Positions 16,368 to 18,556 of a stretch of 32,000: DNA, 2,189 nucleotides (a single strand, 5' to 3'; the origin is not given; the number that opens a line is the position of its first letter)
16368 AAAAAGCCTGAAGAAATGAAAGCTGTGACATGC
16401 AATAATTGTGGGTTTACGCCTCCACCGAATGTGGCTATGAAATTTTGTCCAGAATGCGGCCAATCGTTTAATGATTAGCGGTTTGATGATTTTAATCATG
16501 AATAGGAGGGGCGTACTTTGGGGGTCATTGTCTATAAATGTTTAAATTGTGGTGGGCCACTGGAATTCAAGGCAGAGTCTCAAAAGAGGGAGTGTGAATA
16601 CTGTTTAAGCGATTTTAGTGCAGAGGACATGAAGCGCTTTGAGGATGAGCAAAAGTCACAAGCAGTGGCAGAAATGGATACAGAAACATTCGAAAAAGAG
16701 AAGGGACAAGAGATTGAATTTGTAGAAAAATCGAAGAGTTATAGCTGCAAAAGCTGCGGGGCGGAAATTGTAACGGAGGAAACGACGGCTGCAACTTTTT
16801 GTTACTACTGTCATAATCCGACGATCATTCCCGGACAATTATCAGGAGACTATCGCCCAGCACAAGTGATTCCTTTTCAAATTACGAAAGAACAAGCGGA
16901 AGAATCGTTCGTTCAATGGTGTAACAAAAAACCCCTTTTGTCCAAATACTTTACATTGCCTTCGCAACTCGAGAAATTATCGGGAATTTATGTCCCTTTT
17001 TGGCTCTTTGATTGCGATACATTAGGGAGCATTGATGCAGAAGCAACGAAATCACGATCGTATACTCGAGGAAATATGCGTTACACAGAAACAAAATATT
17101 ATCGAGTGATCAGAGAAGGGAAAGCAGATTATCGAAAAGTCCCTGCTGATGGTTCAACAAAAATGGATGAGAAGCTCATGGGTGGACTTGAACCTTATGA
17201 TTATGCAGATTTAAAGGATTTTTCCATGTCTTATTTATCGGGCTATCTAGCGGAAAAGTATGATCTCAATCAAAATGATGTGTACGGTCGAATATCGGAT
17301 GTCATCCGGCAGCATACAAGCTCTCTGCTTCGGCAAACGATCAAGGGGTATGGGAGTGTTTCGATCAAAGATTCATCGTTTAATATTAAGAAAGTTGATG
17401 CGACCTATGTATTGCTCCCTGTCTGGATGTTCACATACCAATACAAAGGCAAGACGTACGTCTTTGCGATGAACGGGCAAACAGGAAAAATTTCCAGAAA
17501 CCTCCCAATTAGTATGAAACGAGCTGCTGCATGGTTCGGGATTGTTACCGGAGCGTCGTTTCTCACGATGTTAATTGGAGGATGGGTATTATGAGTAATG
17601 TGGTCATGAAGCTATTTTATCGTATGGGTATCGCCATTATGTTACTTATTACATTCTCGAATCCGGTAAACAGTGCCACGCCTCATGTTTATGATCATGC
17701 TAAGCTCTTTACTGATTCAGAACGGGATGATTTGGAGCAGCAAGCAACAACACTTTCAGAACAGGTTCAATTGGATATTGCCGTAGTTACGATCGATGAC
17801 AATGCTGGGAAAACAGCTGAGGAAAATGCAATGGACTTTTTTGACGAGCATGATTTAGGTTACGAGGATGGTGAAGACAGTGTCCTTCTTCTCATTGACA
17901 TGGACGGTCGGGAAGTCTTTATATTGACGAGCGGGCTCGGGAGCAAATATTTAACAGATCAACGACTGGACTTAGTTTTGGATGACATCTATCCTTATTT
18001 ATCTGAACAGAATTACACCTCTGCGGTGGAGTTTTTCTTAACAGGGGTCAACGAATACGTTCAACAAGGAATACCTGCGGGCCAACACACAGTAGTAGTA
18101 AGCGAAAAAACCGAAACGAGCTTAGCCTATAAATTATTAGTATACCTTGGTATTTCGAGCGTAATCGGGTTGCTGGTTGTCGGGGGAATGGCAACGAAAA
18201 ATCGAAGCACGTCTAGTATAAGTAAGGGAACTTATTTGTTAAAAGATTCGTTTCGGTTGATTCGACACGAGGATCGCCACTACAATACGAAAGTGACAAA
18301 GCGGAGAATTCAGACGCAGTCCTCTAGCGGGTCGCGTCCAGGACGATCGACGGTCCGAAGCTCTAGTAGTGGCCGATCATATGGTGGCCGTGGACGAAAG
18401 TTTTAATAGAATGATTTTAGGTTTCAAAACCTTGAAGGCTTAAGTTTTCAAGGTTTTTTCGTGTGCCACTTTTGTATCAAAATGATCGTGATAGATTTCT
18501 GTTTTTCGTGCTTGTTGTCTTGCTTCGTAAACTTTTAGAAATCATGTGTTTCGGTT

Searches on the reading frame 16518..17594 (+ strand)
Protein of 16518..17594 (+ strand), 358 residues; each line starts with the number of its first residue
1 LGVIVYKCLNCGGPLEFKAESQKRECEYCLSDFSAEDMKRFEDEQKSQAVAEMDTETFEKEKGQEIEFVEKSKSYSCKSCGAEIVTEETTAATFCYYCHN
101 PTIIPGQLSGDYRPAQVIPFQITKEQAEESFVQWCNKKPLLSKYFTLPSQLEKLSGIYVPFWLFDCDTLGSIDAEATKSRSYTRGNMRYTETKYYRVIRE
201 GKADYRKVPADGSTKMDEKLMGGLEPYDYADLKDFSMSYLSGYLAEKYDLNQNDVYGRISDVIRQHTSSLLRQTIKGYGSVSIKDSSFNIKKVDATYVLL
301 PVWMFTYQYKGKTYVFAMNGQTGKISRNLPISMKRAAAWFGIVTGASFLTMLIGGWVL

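Call 8: search_protein_families(library=pfam, proteins=[window:16518-17591:+], max_evalue=0.01)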
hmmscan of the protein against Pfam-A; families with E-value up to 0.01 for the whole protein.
window:16518-17591:+ (358 aa): 0 families

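Call 46: search_protein_families(library=ncbifam, proteins=[window:16518-17591:+], max_evalue=0.01)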
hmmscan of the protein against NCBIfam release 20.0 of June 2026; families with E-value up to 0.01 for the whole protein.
window:16518-17591:+ (358 aa): 1 family
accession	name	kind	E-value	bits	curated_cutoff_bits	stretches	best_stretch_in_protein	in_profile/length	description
NF047912.1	ECs_2282_CxxC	subfamily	0.0046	16.8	37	0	57-88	12-41/60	ECs_2282 family putative zinc-binding protein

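Call 56: find_encoding_contigs(protein=window:16518-17594:+, flank=6000, max_places=6)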
Protein window:16518-17594:+ (358 aa): no gene with exactly this product is on record in the collection.

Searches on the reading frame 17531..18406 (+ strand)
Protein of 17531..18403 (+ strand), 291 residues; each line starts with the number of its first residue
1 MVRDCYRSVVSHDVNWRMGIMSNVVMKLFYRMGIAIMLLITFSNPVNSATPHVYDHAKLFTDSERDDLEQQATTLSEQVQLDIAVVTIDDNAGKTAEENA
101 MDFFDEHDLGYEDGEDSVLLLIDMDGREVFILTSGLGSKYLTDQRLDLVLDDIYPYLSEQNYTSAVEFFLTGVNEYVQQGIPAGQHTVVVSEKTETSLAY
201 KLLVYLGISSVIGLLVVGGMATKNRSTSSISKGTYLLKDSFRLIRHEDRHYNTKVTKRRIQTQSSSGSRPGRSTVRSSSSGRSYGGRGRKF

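Call 8: search_protein_families(library=pfam, proteins=[window:17531-18403:+], max_evalue=0.01)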
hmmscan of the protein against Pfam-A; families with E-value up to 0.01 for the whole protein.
window:17531-18403:+ (291 aa): 1 family
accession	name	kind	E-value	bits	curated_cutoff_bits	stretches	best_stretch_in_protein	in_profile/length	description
PF04536.20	TPM_phosphatase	-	1.5e-26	93.3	22.1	1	53-175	1-124/125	TPM domain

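Call 46: search_protein_families(library=ncbifam, proteins=[window:17591-18403:+], max_evalue=0.01)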
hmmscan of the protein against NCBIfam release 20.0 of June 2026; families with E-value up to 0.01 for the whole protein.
window:17591-18403:+ (271 aa): 1 family
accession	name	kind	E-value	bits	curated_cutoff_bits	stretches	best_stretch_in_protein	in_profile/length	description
NF047379.1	photo_II_Psb32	equivalog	0.00019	21.2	160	1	27-132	18-124/207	photosystem II repair protein Psb32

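Call 59: find_encoding_contigs(protein=window:17591-18406:+, flank=6000, max_places=8)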
Protein window:17591-18406:+ (271 aa): 5 contigs read that carry it; 4 places shown.
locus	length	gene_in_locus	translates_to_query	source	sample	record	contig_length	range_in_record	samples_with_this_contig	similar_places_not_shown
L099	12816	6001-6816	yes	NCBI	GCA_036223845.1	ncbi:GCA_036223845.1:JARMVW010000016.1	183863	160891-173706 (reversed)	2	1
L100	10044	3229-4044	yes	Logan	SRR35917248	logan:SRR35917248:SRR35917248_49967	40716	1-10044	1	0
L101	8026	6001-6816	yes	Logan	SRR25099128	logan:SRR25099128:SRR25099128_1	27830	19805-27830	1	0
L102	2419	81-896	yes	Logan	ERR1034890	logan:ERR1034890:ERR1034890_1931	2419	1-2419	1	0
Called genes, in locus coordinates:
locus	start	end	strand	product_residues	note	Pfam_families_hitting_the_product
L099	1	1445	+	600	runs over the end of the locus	PF00672:HAMP (weak), PF00512:HisKA, PF02518:HATPase_c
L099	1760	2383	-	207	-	PF01476:LysM, PF00188:CAP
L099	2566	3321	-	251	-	PF13489:Methyltransf_23, PF13847:Methyltransf_31, PF08241:Methyltransf_11, PF08242:Methyltransf_12, PF13649:Methyltransf_25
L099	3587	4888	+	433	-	PF13421:Band_7_1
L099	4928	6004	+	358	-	-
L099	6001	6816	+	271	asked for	PF04536:TPM_phosphatase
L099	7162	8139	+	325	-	PF01966:HD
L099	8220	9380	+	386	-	PF00583:Acetyltransf_1 (weak), PF13527:Acetyltransf_9, PF17668:Acetyltransf_17, PF13530:SCP2_2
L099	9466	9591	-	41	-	-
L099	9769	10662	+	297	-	PF01381:HTH_3, PF12844:HTH_19, PF13560:HTH_31 (weak), PF13424:TPR_12 (faint), PF18768:RNPP_C, PF00515:TPR_1 (faint), PF07719:TPR_2 (faint), PF13181:TPR_8 (faint)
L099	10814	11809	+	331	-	PF25583:WCX (weak)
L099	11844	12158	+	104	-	-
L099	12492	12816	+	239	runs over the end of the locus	PF02682:CT_C_D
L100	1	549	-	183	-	?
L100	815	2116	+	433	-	PF13421:Band_7_1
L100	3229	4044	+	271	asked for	PF04536:TPM_phosphatase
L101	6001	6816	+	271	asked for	PF04536:TPM_phosphatase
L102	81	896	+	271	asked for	PF04536:TPM_phosphatase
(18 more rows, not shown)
